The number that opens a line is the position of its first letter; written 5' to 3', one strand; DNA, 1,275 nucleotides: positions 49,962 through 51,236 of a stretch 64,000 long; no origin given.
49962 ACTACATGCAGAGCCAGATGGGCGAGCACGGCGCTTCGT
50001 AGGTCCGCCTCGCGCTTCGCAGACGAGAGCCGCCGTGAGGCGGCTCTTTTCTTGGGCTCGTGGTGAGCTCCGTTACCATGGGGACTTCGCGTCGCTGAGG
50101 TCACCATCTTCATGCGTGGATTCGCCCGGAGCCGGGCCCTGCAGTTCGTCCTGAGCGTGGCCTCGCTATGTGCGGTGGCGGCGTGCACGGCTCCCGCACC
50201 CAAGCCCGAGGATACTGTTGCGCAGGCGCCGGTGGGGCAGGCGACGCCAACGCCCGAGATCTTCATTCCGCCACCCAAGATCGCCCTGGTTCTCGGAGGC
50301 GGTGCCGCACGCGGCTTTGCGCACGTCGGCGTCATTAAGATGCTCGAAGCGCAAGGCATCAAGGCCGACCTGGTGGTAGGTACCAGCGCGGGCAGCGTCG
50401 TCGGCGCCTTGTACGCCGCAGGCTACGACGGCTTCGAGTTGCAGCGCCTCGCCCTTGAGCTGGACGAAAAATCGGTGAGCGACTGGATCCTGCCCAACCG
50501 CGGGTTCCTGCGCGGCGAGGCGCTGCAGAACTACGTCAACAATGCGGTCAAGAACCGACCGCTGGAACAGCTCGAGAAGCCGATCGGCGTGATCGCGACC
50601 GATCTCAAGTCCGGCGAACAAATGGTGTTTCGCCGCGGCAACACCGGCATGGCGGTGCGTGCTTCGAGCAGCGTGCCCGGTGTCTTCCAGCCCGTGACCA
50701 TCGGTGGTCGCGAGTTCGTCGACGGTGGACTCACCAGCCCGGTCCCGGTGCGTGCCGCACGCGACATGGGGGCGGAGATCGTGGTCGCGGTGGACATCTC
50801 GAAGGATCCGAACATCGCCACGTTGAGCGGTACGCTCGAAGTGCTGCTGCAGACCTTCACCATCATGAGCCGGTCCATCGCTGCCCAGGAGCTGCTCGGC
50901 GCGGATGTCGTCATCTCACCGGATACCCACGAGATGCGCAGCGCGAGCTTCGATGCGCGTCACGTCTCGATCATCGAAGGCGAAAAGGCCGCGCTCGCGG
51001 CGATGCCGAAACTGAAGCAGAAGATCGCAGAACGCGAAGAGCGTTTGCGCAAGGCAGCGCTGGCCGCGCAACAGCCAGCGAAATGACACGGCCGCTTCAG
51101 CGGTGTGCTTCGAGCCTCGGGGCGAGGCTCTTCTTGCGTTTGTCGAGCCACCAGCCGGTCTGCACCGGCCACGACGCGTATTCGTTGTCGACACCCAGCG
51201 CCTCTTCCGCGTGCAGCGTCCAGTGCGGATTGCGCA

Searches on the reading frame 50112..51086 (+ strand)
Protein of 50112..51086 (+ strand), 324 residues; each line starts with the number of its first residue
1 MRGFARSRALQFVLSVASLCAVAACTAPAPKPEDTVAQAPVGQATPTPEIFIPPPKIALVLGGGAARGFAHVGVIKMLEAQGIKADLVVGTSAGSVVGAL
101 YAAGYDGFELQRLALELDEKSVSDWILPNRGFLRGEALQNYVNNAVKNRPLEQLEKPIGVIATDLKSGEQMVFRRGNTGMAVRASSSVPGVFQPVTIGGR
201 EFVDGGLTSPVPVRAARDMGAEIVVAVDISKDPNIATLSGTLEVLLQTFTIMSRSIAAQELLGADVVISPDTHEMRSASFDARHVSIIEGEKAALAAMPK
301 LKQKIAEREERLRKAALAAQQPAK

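Call 37: find_encoding_contigs(protein=window:50112-51086:+, flank=10000, max_places=1)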
Protein window:50112-51086:+ (324 aa): 4 contigs read that carry it; 1 place shown.
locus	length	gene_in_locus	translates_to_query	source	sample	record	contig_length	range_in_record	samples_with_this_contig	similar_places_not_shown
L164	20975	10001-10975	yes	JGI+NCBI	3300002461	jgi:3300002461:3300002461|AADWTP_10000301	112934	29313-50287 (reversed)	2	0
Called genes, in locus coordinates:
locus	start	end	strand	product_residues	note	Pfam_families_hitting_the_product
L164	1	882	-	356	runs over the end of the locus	PF00005:ABC_tran, PF13304:AAA_21, PF08402:TOBE_2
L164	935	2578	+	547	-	PF00528:BPD_transp_1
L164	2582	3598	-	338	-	PF01547:SBP_bac_1, PF13531:SBP_bac_11, PF13416:SBP_bac_8, PF13343:SBP_bac_6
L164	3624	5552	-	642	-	PF00034:Cytochrom_C, PF13442:Cytochrome_CBB3 (weak), PF03239:FTR1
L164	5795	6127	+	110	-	PF10087:DUF2325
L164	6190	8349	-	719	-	PF07715:Plug, PF00593:TonB_dep_Rec_b-barrel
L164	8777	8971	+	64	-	PF04324:Fer2_BFD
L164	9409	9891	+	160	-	PF00210:Ferritin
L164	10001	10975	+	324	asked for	PF01734:Patatin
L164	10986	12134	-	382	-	PF00724:Oxidored_FMN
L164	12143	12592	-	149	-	PF08753:NikR_C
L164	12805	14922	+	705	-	PF07715:Plug, PF00593:TonB_dep_Rec_b-barrel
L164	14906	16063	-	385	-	PF00155:Aminotran_1_2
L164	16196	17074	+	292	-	PF03824:NicO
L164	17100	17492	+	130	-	PF01740:STAS, PF13466:STAS_2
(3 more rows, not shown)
